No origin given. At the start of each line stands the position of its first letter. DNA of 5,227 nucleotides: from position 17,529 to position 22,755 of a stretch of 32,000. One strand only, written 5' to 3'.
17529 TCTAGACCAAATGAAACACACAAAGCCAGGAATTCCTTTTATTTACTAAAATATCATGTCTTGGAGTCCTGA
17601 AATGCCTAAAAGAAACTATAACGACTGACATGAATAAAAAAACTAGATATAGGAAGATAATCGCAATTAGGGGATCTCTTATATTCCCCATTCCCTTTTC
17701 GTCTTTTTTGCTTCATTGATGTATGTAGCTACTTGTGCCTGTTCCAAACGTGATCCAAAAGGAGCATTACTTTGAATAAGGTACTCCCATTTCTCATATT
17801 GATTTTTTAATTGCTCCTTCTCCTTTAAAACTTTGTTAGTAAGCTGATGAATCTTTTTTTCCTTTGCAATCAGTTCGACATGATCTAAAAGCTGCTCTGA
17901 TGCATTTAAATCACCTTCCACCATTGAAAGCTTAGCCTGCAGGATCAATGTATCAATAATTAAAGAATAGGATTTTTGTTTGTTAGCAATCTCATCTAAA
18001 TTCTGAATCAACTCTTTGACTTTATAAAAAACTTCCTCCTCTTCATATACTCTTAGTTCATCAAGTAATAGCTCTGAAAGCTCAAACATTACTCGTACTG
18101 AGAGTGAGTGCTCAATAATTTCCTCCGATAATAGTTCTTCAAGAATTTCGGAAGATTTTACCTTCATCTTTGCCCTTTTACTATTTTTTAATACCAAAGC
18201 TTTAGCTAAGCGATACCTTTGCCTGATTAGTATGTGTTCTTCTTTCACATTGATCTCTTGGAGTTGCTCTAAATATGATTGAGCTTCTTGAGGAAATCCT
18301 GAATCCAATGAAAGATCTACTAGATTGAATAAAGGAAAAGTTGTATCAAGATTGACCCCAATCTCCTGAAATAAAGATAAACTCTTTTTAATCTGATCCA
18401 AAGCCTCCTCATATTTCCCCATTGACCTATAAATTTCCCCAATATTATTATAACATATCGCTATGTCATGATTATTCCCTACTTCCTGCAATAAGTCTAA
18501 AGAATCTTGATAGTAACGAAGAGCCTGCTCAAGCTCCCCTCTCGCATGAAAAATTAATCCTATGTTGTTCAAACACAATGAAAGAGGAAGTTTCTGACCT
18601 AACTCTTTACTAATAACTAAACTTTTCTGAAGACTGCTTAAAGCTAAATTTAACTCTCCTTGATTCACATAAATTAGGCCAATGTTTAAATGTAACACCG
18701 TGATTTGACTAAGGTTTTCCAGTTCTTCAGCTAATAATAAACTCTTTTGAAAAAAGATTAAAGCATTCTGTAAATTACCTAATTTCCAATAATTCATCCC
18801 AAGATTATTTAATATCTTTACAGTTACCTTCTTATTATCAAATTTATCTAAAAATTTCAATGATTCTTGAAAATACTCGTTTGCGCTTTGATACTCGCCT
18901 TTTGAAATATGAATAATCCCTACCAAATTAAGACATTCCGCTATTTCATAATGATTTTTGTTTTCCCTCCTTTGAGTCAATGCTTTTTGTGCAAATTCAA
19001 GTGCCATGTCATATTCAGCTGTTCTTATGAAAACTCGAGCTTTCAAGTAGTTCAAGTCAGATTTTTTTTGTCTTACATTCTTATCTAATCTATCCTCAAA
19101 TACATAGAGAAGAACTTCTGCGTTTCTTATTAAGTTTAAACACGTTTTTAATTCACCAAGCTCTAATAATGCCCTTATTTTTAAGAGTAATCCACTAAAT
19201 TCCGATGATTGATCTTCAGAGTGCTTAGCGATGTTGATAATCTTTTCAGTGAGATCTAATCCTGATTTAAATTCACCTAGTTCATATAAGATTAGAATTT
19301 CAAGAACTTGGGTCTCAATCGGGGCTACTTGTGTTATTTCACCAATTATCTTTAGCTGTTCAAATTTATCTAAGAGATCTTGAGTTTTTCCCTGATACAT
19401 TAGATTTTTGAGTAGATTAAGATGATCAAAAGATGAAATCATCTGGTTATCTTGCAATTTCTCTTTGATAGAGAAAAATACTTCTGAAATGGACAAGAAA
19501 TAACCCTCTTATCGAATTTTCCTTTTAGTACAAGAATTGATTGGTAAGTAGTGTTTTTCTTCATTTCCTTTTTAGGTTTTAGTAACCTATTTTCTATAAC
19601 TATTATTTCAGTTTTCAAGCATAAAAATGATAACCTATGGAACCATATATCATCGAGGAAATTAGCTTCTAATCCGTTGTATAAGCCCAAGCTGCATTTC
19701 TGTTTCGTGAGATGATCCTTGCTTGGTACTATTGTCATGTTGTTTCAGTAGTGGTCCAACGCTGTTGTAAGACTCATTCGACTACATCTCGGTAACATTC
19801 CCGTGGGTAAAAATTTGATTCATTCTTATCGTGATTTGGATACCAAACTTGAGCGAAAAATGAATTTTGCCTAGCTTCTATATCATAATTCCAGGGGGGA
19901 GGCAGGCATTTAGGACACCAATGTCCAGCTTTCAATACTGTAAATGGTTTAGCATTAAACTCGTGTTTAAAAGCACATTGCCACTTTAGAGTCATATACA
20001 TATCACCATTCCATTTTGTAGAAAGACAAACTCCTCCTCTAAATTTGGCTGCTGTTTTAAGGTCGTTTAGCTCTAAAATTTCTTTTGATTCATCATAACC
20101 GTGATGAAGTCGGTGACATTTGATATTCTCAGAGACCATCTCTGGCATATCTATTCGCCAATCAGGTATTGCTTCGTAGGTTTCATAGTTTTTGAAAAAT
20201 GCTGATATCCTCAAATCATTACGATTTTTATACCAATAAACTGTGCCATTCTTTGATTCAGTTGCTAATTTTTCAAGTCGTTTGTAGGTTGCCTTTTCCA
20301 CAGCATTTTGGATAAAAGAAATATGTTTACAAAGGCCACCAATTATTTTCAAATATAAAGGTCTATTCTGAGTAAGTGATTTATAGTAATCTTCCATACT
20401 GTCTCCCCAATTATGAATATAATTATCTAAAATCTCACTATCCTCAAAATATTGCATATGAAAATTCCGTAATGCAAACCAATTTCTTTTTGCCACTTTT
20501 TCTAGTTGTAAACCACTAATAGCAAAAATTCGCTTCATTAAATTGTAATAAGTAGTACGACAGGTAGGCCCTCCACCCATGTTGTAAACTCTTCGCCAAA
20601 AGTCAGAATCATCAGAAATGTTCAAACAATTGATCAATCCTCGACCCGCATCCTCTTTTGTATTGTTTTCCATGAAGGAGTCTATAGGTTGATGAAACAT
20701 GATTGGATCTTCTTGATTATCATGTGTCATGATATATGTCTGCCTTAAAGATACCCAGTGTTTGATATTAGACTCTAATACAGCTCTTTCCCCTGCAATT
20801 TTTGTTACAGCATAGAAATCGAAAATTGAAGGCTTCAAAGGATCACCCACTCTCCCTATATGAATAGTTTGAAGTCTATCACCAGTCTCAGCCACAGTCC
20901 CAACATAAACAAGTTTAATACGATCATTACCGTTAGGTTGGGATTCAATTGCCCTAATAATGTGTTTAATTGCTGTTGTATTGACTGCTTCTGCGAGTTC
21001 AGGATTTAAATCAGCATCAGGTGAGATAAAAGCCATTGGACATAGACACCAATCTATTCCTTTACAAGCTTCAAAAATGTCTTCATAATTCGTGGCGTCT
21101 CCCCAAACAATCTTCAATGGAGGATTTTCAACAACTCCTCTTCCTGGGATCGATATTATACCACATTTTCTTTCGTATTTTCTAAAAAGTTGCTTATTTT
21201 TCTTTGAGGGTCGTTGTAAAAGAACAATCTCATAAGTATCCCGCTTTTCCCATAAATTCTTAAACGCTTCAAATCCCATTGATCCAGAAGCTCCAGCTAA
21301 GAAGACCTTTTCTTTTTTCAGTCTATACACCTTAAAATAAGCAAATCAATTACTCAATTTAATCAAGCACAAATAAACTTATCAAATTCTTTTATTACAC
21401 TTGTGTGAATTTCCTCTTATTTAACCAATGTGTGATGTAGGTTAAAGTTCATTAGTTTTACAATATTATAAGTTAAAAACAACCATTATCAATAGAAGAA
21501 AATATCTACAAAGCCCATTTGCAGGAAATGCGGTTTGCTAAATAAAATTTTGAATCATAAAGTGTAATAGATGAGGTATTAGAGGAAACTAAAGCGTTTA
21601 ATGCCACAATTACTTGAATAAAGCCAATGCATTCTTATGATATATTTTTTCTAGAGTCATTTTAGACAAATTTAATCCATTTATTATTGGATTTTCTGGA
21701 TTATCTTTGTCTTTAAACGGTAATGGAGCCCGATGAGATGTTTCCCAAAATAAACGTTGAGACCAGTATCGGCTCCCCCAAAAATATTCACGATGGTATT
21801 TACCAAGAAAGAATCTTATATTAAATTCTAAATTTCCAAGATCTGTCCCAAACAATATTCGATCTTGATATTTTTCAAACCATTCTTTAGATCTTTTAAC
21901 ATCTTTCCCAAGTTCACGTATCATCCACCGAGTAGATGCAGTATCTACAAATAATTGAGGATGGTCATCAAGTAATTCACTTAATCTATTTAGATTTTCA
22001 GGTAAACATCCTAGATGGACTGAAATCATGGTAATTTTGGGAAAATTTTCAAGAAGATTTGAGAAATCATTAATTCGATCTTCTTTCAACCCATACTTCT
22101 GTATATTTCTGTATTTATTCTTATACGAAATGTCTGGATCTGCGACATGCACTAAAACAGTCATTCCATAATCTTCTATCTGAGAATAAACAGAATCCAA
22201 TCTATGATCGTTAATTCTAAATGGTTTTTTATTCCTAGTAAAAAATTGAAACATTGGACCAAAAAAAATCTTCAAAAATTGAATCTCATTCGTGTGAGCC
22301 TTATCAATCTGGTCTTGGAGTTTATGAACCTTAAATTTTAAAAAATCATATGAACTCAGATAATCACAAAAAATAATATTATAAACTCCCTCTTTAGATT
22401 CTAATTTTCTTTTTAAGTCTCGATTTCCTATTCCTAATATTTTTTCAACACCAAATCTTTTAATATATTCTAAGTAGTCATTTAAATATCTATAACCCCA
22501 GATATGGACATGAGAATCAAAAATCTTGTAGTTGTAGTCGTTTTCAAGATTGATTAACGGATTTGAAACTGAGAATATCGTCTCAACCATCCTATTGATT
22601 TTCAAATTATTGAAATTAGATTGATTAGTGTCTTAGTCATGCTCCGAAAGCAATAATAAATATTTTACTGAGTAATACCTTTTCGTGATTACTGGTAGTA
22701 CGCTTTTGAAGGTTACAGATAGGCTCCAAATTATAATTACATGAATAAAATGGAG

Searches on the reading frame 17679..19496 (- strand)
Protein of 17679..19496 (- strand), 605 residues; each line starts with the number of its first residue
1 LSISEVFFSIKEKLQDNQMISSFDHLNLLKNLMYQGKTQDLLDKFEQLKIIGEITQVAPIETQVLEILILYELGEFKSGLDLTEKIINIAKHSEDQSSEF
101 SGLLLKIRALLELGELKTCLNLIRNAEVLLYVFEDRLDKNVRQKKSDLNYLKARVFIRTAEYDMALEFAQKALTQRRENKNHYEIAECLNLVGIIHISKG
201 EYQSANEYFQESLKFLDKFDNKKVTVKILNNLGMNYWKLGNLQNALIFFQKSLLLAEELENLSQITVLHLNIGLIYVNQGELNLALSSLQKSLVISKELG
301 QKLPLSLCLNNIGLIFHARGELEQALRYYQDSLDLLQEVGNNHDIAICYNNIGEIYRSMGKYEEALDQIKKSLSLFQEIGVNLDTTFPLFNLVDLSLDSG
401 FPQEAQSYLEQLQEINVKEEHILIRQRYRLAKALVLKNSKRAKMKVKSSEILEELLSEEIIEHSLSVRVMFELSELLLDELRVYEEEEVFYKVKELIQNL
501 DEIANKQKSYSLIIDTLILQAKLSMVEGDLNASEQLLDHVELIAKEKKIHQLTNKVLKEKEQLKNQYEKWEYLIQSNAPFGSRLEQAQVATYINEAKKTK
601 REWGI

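Call 12: search_protein_families(library=pfam, proteins=[window:17679-19496:-], max_evalue=0.01)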
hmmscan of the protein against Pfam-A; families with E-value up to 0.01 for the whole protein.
window:17679-19496:- (605 aa): 21 families
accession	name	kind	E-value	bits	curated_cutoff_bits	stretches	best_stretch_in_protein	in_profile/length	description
PF13424.12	TPR_12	-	1.2e-50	170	30.1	5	309-378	6-77/77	Tetratricopeptide repeat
PF07719.23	TPR_2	-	2.7e-29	99.2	27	3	227-257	2-32/34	Tetratricopeptide repeat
PF00515.34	TPR_1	-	4e-27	93.3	27.8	3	346-375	1-30/34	Tetratricopeptide repeat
PF13374.12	TPR_10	-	2.2e-26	91.5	27.5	3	346-378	2-34/42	Tetratricopeptide repeat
PF17874.7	TPR_MalT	-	1e-24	87.9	45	2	266-537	40-303/336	MalT-like TPR region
PF13181.12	TPR_8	-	2.1e-23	80.9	25.7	2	348-375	3-30/34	Tetratricopeptide repeat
PF13176.12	TPR_7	-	7.5e-20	69.7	27.9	1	309-340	2-33/36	Tetratricopeptide repeat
PF10602.15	RPN7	-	7.9e-09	35.9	29.6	1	326-437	16-124/174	26S proteasome subunit RPN7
PF13432.12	TPR_16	-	4e-07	30.8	32.7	0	150-213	1-58/65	Tetratricopeptide repeat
PF13414.12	TPR_11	-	2.1e-06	27.8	26.8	0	353-371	1-19/42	TPR repeat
PF13428.12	TPR_14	-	5.8e-06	26.9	23.5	0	148-179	3-34/44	Tetratricopeptide repeat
PF12895.13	ANAPC3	-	3e-05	24.6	27.2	0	145-189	22-66/82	Anaphase-promoting complex, cyclosome, subunit 3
PF14938.12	SNAP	-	7.3e-05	22.8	25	0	320-382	88-151/282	Soluble NSF attachment protein, SNAP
PF13174.12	TPR_6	-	7.5e-05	23.6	26.3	0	352-368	6-22/33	Tetratricopeptide repeat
PF14559.12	TPR_19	-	0.00079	20.1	25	0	318-370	3-49/68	Tetratricopeptide repeat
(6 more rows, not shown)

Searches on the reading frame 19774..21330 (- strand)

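Call 12: search_protein_families(library=pfam, proteins=[window:19774-21330:-], max_evalue=0.01)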
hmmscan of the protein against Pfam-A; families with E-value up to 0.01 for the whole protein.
window:19774-21330:- (518 aa): 3 families
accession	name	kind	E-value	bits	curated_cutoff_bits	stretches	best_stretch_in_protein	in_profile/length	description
PF01370.27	Epimerase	-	0.00019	21.3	20.9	1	9-188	1-157/240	NAD dependent epimerase/dehydratase family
PF13460.12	NAD_binding_10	-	0.0021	18.4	27.2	0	69-203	38-149/184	NAD(P)H-binding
PF01073.25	3Beta_HSD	-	0.0038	16.7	22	1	74-189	49-162/280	3-beta hydroxysteroid dehydrogenase/isomerase family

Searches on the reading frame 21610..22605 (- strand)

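Call 12: search_protein_families(library=pfam, proteins=[window:21610-22605:-], max_evalue=0.01)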
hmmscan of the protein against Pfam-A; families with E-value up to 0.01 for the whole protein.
window:21610-22605:- (331 aa): 1 family
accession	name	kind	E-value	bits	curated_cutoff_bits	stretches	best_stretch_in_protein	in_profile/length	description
PF04909.20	Amidohydro_2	-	3.1e-09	37.4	26.4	1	133-331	123-288/289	Amidohydrolase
